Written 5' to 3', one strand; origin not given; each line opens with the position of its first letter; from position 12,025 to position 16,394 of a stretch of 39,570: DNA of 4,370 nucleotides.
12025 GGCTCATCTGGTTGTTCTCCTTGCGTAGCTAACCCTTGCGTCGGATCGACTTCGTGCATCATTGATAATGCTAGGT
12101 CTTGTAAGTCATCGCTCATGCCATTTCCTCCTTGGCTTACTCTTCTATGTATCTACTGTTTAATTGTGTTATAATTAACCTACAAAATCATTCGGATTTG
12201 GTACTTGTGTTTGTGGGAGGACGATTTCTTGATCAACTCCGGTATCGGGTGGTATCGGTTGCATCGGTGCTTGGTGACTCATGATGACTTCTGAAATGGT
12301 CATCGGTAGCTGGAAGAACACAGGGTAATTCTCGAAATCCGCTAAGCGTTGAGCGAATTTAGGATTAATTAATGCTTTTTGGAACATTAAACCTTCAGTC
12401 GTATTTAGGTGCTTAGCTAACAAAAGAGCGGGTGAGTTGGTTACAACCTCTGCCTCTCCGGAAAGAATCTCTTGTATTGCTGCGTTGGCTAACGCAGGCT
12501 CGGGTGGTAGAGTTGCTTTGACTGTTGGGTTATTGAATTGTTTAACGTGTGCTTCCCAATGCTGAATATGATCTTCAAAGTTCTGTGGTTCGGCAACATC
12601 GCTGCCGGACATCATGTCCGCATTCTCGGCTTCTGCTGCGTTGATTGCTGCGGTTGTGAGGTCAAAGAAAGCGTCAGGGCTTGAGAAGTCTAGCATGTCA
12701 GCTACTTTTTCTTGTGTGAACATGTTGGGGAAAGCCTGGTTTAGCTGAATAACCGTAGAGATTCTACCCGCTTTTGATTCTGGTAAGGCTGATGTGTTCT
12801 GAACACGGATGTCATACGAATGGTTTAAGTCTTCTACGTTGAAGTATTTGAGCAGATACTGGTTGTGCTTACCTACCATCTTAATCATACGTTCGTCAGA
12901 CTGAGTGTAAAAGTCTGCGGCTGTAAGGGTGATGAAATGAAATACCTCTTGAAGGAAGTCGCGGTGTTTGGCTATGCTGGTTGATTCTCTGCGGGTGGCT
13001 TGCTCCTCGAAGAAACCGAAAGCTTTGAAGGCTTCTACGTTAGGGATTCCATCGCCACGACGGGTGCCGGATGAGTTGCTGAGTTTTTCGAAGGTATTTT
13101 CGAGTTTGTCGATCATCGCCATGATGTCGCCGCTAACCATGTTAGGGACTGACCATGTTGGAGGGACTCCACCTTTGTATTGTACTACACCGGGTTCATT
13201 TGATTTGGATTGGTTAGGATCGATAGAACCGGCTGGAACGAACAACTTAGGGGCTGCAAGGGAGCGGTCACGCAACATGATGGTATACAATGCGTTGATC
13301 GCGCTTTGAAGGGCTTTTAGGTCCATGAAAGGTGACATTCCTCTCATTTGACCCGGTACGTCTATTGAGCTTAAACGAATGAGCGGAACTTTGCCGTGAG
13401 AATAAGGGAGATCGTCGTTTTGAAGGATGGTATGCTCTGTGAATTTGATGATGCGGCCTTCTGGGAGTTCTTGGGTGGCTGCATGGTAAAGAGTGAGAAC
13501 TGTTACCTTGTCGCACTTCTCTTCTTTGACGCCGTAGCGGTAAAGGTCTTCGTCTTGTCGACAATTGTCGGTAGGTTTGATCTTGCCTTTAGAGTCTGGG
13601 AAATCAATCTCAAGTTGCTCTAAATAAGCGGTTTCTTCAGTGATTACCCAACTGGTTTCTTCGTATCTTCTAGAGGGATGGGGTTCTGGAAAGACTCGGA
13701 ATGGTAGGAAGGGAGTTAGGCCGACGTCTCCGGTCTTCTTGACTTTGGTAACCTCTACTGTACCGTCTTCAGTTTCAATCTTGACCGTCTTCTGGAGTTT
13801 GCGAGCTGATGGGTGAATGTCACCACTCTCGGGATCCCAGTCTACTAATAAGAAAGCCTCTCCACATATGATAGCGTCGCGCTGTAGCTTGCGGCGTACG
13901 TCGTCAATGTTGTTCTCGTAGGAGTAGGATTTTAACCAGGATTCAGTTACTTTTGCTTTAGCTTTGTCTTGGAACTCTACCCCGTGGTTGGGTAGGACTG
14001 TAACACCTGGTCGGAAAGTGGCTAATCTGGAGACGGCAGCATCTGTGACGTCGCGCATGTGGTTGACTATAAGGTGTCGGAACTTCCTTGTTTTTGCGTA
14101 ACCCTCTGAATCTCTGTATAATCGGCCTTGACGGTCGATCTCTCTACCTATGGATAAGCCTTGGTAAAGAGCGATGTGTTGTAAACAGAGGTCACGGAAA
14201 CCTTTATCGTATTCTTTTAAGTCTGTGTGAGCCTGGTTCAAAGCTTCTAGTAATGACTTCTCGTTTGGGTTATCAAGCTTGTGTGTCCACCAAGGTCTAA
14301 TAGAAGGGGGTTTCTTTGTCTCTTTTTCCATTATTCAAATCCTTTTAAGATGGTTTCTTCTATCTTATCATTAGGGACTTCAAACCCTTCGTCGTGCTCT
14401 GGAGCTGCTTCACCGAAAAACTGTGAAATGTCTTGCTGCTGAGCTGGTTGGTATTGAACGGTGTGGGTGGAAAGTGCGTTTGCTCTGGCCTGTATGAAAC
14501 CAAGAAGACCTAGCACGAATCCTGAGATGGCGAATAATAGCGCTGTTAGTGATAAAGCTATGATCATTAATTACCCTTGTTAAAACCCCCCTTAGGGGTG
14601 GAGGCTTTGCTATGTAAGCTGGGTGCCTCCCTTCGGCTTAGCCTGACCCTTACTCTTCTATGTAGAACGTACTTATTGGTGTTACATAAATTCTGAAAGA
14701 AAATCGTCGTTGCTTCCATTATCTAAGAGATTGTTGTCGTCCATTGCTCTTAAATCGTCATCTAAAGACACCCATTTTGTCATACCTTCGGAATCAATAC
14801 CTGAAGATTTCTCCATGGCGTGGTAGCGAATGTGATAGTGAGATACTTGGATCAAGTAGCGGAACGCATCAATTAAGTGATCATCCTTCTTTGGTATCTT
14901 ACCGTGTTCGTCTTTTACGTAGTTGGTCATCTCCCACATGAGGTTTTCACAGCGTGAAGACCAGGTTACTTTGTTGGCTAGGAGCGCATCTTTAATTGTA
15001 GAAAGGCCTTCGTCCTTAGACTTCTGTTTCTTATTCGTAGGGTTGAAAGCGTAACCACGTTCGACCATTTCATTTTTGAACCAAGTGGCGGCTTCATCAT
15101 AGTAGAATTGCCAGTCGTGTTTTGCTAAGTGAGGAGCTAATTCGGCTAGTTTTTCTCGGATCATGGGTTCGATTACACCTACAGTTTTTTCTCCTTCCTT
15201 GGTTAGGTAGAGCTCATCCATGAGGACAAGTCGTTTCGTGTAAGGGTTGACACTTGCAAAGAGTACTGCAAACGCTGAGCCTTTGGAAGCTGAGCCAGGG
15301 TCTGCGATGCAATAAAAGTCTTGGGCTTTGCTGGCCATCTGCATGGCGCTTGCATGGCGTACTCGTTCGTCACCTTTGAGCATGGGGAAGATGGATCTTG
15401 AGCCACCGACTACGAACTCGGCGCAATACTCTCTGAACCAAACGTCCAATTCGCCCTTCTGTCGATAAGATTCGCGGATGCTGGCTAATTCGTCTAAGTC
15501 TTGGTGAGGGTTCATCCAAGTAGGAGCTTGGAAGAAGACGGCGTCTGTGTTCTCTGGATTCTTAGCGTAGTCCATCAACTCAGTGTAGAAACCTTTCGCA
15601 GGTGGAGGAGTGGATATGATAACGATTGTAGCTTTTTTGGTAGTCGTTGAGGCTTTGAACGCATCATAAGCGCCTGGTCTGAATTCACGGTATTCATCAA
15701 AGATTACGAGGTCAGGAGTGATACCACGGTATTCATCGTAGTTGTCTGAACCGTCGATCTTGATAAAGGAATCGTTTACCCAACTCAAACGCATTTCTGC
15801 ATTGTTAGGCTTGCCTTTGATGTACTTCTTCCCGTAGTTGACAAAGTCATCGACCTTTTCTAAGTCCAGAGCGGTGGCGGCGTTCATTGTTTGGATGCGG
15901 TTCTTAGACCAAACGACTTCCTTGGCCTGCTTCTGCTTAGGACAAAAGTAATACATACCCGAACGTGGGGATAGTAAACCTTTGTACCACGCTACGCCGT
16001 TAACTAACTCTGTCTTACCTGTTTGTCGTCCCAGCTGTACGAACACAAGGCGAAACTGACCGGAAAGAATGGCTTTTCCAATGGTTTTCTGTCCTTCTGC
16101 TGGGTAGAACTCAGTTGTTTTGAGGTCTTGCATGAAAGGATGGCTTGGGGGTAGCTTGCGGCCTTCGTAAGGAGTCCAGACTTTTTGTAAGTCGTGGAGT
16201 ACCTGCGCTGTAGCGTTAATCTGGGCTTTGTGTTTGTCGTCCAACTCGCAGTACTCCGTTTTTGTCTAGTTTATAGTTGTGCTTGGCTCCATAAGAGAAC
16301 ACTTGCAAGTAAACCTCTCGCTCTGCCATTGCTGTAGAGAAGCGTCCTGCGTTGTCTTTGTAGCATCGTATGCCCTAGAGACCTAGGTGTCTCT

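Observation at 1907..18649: Seven copies of a fixed-geometry bipartite motif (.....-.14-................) precede every late/structural operon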

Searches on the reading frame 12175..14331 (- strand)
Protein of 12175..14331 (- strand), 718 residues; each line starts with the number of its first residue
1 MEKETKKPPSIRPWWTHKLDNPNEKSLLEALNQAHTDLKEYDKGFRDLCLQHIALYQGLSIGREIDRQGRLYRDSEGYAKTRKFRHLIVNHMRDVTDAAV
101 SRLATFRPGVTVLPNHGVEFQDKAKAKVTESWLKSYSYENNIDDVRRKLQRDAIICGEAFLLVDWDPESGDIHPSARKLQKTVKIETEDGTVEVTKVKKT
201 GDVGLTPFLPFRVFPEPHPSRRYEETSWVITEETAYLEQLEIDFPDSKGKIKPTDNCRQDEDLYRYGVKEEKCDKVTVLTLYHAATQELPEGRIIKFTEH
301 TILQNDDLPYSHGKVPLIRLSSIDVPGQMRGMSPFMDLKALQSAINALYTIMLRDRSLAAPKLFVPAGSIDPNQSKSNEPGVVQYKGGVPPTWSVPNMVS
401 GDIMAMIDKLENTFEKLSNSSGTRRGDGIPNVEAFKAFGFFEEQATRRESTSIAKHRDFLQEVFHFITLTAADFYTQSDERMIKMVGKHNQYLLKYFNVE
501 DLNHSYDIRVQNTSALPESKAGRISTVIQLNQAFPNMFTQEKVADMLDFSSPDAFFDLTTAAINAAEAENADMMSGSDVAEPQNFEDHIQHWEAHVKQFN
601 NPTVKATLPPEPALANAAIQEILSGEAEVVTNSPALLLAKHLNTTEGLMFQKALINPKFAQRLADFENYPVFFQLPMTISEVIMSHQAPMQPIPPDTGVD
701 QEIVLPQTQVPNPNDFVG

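Call 6: search_protein_families(library=pfam, proteins=[window:12175-14331:-], max_evalue=0.01)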
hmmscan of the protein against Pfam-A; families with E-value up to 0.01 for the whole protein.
window:12175-14331:- (718 aa): 2 families
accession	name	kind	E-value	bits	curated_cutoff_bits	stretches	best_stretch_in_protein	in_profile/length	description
PF16510.12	P22_portal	-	1.1e-06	28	26.1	1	82-171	41-131/594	Phage P22-like portal protein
PF05133.19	SPP1_portal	-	0.0077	15.7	25.5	0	115-355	61-223/416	Phage portal protein, SPP1 Gp6-like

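Call 7: search_protein_families(library=phrogs, proteins=[window:12175-14331:-], max_evalue=0.001)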
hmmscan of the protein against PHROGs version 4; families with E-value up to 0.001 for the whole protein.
window:12175-14331:- (718 aa): 2 families
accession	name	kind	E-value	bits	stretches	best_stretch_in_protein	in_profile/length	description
phrog_156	-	head and packaging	5.9e-19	68.9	1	79-548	53-549/681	portal protein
phrog_64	-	head and packaging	0.00075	19.1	0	119-163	152-188/547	portal protein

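Call 19: find_related_loci(query=window:12175-14331:-, collection=viral_contigs, flank=10000)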
Query window:12175-14331:- (718 aa) in viral_contigs; peptide patterns used: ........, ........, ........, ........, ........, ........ (x = any residue, [..] = any of these).
9 stretches matched a pattern; 5 encode a relative of the query (tblastn E <= 1e-3); 5 distinct loci.
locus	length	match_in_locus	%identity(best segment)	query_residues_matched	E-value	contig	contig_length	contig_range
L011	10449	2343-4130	30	51-673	7e-92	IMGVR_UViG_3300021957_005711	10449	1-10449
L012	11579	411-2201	29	51-674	5e-89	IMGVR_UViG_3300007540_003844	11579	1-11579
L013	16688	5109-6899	29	51-674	6e-89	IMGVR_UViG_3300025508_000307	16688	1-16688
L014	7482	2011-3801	29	51-674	5e-89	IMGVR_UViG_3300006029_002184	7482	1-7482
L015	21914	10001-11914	30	10-674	1e-92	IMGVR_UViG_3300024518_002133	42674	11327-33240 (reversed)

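Call 20: find_related_loci(query=window:12175-14331:-, collection=metagenome_contigs, flank=10000)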
Query window:12175-14331:- (718 aa) in metagenome_contigs; peptide patterns used: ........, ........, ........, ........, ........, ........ (x = any residue, [..] = any of these).
68 stretches matched a pattern; 7 encode a relative of the query (tblastn E <= 1e-3); 7 distinct loci.
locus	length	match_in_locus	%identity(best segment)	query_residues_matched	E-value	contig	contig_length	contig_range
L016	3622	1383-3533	76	1-718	0e+0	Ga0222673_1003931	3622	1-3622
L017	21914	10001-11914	30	10-674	2e-92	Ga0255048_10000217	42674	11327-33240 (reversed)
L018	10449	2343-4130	30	51-673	9e-92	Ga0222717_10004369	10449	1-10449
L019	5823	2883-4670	30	51-673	7e-92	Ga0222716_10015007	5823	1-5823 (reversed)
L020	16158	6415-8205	29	51-674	8e-89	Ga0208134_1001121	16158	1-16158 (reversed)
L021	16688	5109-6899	29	51-674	8e-89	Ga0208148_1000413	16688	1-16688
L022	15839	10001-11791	29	51-674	8e-89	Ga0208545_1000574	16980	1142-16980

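Call 29: search_dna_similar(query=window:12175-14331:-, collection=phages, mode=protein, max_rows=25, max_evalue=0.00001)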
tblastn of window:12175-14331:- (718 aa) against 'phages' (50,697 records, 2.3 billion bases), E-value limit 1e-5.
Records with a match: 11; places in all: 11; records where one place covers at least 80% of the query: 0.
Best place of each record, by identity: <60% 11.
By first word of the organism name: Arthrobacter 8; Microbacterium 2; Cellulosimicrobium 1.
By host as written in the record: Arthrobacter sp. ATCC 21022 8; Microbacterium paraoxydans NRRL B-14843 2; Cellulosimicrobium sp. 1.
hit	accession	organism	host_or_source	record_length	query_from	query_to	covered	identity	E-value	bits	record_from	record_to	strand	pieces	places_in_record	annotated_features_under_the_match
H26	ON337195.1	Arthrobacter phage Casserole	Arthrobacter sp. ATCC 21022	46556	65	559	69%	22.1%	1e-16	91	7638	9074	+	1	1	13: portal protein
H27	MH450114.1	Arthrobacter phage Brad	Arthrobacter sp. ATCC 21022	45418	65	559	69%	22.1%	2e-16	90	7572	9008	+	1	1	13: portal protein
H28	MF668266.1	Arthrobacter phage Adat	Arthrobacter sp. ATCC 21022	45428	65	559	69%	22.1%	2e-16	90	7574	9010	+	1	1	portal protein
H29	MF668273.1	Arthrobacter phage GurgleFerb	Arthrobacter sp. ATCC 21022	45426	65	559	69%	22.1%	2e-16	90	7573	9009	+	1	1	portal protein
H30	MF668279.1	Arthrobacter phage Nellie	Arthrobacter sp. ATCC 21022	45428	65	559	69%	22.1%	2e-16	90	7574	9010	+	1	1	portal protein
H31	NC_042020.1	Arthrobacter phage Adat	Arthrobacter sp. ATCC 21022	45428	65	559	69%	22.1%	2e-16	90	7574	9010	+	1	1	portal protein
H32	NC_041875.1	Arthrobacter phage Jasmine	Arthrobacter sp. ATCC 21022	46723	52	559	71%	21.4%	4e-16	89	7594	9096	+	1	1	15: portal protein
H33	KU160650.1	Arthrobacter phage Jasmine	Arthrobacter sp. ATCC 21022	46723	52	559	71%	21.4%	4e-16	89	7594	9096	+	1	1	15: portal protein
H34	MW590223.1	Cellulosimicrobium phage DS1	Cellulosimicrobium sp.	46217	89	557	65%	22.4%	3e-14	83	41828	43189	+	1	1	hypothetical protein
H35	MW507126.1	Microbacterium phage Shocker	Microbacterium paraoxydans NRRL B-14843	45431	82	558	66%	21.5%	3e-14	83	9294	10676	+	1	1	20: portal protein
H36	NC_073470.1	Microbacterium phage Shocker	Microbacterium paraoxydans NRRL B-14843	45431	82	558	66%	21.5%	3e-14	83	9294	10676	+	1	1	20: portal protein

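Call 33: find_homologous_proteins(query=window:12175-14331:-, max_evalue=1e-30)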
Query window:12175-14331:- (718 aa): 18 proteins with E <= 1e-30 among 8000 candidates.
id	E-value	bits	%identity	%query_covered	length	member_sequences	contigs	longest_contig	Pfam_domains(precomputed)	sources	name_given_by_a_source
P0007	0.0e+0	1652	100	100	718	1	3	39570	PF16510.13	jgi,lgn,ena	-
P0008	0.0e+0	1291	76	100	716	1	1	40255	PF16510.13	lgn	-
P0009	0.0e+0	1283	76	100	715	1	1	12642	PF16510.13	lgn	-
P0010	0.0e+0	1281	76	100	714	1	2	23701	PF16510.13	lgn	-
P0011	0.0e+0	1271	75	100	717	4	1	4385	PF16510.13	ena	-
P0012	0.0e+0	1262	75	100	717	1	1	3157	PF16510.13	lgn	-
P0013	0.0e+0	1228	73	99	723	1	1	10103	-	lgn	-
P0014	0.0e+0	1208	71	100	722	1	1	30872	-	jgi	-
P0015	0.0e+0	1158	70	99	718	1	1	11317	PF16510.13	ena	-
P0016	0.0e+0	1141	69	99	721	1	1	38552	PF16510.13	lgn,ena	-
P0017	2.2e-263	894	79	68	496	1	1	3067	-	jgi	jgi:hypothetical protein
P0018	4.6e-257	873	54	99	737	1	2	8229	PF16510.13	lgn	-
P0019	2.6e-255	867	54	99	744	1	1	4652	PF16510.13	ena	-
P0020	1.8e-252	858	52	99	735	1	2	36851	-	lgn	-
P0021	6.4e-248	843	53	99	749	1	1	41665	PF16510.13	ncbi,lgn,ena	-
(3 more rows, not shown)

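Call 34: find_encoding_contigs(protein=P0008, flank=10000, max_places=2)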
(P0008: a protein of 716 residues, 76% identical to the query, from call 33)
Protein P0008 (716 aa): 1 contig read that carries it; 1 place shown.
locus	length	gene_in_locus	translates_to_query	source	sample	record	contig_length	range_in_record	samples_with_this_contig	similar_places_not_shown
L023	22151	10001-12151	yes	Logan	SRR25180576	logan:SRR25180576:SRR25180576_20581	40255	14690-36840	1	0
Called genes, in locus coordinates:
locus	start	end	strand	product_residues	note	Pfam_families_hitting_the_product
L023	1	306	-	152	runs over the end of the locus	-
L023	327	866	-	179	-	PF18818:MPTase-PolyVal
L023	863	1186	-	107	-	-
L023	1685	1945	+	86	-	-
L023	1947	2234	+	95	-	-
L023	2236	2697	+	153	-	-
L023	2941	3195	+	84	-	-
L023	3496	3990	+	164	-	-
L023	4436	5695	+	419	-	PF01973:MptE-like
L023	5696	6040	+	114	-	-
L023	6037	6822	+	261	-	-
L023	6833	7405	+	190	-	-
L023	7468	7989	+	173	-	-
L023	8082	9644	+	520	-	PF03354:TerL_ATPase (weak)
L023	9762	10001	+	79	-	-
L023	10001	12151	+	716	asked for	PF16510:P22_portal (weak)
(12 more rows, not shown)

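Call 35: find_encoding_contigs(protein=P0016, flank=10000, max_places=2)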
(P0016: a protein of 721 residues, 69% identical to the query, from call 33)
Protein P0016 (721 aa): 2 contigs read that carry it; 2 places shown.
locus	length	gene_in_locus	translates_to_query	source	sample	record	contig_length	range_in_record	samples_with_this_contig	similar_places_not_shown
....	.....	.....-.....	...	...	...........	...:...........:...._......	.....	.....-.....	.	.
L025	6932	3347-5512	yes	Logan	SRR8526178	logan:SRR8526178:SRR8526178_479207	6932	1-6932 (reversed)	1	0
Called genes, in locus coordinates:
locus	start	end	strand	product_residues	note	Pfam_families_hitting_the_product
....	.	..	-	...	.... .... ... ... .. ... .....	-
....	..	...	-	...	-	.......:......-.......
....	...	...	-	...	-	-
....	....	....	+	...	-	-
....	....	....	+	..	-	-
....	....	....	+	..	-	-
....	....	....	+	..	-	-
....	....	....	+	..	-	-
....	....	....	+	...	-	-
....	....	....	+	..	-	-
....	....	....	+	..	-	-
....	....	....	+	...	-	-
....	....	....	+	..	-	-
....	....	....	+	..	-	-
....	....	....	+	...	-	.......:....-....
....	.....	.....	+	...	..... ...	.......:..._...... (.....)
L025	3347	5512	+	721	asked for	PF16510:P22_portal (faint)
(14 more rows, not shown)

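Call 36: find_encoding_contigs(protein=P0021, flank=10000, max_places=2)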
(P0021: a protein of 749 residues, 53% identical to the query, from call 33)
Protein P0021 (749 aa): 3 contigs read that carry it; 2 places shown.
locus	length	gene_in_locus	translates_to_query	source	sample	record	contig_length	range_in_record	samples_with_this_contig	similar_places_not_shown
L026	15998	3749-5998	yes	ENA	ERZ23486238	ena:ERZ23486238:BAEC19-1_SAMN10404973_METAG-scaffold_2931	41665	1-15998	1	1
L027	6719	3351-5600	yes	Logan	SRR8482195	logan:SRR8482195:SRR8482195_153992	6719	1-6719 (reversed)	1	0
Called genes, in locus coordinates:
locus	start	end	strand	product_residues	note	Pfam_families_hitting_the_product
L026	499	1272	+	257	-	-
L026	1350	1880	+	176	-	-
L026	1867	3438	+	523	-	PF03237:Terminase_6N (weak)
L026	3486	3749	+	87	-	-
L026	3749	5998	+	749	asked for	PF16510:P22_portal (weak)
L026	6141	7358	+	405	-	-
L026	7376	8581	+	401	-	PF17236:SU10_MCP (faint)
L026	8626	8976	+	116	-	-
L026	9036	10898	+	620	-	-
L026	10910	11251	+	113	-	-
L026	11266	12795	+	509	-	-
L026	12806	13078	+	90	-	-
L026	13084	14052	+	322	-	PF24175:SU10_adaptor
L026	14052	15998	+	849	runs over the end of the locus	-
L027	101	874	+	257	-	-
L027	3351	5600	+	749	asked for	PF16510:P22_portal (weak)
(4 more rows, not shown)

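Call 51: find_encoding_contigs(protein=P0014, flank=10000, max_places=1)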
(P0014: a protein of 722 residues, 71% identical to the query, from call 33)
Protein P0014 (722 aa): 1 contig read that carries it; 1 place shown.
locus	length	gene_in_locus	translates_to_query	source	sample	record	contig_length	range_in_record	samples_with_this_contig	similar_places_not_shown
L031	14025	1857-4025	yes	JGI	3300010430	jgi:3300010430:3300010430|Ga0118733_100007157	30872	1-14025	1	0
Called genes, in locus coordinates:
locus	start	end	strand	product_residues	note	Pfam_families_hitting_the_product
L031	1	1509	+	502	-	?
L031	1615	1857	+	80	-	-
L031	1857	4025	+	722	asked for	-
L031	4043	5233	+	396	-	-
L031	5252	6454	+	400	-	-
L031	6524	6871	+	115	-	-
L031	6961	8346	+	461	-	-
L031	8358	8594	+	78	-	-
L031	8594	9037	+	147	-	-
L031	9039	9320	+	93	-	-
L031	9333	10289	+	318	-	PF24175:SU10_adaptor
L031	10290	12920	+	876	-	-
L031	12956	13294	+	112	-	-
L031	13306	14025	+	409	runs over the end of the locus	-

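Call 52: find_encoding_contigs(protein=P0020, flank=10000, max_places=1)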
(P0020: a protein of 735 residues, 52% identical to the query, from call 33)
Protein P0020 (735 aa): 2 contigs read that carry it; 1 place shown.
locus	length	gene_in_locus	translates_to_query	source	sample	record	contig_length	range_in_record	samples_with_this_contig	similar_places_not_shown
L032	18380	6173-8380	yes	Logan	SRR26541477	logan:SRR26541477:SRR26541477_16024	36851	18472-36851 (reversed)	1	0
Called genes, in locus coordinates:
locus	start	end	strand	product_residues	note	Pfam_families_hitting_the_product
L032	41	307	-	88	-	-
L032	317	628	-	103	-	-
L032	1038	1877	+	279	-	-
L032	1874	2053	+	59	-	-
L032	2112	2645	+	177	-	-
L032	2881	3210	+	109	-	-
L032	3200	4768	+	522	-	PF03354:TerL_ATPase (weak), PF03237:Terminase_6N (weak)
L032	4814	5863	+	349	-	-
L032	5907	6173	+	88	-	-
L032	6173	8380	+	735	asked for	-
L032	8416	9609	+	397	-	-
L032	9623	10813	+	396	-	-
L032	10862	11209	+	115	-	-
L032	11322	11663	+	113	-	-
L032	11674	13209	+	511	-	-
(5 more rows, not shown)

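Call 62: list_cluster_members(proteins=[P0021, P0007, P0025, P0030])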
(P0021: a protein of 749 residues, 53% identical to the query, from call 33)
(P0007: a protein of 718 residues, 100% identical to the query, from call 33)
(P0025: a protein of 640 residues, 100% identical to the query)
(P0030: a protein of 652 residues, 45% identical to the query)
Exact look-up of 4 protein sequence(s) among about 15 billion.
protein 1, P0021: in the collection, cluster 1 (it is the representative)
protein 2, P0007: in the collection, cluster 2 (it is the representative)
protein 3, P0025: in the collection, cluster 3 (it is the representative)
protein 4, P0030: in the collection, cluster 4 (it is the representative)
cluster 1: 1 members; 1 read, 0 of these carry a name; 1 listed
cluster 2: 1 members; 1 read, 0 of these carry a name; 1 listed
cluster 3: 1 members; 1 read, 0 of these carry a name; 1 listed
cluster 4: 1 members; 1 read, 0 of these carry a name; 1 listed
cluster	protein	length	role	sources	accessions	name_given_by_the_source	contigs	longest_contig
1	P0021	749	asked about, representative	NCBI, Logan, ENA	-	-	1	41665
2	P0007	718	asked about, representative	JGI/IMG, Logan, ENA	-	-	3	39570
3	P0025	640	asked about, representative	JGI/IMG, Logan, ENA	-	-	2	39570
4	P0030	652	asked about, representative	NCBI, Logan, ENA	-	-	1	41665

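Call 82: find_related_loci(query=A4, collection=genome_contigs, flank=10000)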
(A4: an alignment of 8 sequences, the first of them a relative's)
Query A4 (718 aa) in genome_contigs; peptide patterns used: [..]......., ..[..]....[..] (x = any residue, [..] = any of these).
136 stretches matched a pattern, but none encodes a relative of the query by tblastn (E <= 1e-3).

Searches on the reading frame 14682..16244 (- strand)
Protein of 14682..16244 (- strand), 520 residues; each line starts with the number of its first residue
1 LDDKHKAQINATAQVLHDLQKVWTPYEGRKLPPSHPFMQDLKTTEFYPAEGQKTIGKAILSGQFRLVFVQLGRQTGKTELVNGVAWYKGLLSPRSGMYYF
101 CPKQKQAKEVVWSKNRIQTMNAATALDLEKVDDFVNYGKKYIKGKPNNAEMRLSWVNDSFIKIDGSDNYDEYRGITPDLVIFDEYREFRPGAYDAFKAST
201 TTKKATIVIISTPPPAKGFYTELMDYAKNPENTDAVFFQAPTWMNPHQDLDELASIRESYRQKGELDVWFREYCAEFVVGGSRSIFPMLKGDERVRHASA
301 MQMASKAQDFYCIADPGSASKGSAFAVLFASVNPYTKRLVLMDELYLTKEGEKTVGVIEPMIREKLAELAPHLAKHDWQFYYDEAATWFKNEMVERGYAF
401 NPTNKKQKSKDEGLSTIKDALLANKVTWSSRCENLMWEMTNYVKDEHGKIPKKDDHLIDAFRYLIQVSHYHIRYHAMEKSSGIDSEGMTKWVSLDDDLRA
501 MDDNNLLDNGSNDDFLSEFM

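Call 6: search_protein_families(library=pfam, proteins=[window:14682-16244:-], max_evalue=0.01)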
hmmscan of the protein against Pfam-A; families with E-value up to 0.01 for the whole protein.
window:14682-16244:- (520 aa): 2 families
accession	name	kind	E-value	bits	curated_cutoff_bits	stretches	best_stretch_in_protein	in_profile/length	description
PF03354.21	TerL_ATPase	-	3.5e-09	37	23.7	1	63-228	20-177/178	Terminase large subunit, ATPase domain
PF03237.21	Terminase_6N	-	0.00013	22.1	22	1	72-287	5-209/215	Terminase large subunit, T4likevirus-type, N-terminal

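Call 7: search_protein_families(library=phrogs, proteins=[window:14682-16244:-], max_evalue=0.001)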
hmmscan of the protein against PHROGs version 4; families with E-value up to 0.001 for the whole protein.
window:14682-16244:- (520 aa): 9 families
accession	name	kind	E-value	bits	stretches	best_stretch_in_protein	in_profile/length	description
phrog_2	-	head and packaging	7.3e-25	88.8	1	46-497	264-622/807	terminase large subunit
phrog_9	-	head and packaging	9e-18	65.5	1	63-453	222-643/812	terminase large subunit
phrog_5653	-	head and packaging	9.9e-10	39.4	1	332-479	52-191/199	terminase large subunit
phrog_7579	-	head and packaging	6.8e-09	36.3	1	70-228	23-162/239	terminase large subunit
phrog_6672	-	head and packaging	2.4e-07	31.4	1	359-471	16-132/145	terminase large subunit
phrog_10250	-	head and packaging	3.6e-07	31.1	1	308-471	44-218/228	terminase large subunit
phrog_675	-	head and packaging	5.8e-07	29.2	1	60-213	51-191/576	terminase large subunit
phrog_30463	-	unknown function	6.6e-06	27.7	1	408-467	13-72/101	-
phrog_15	-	head and packaging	0.00021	20.7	1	55-185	389-509/1330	terminase large subunit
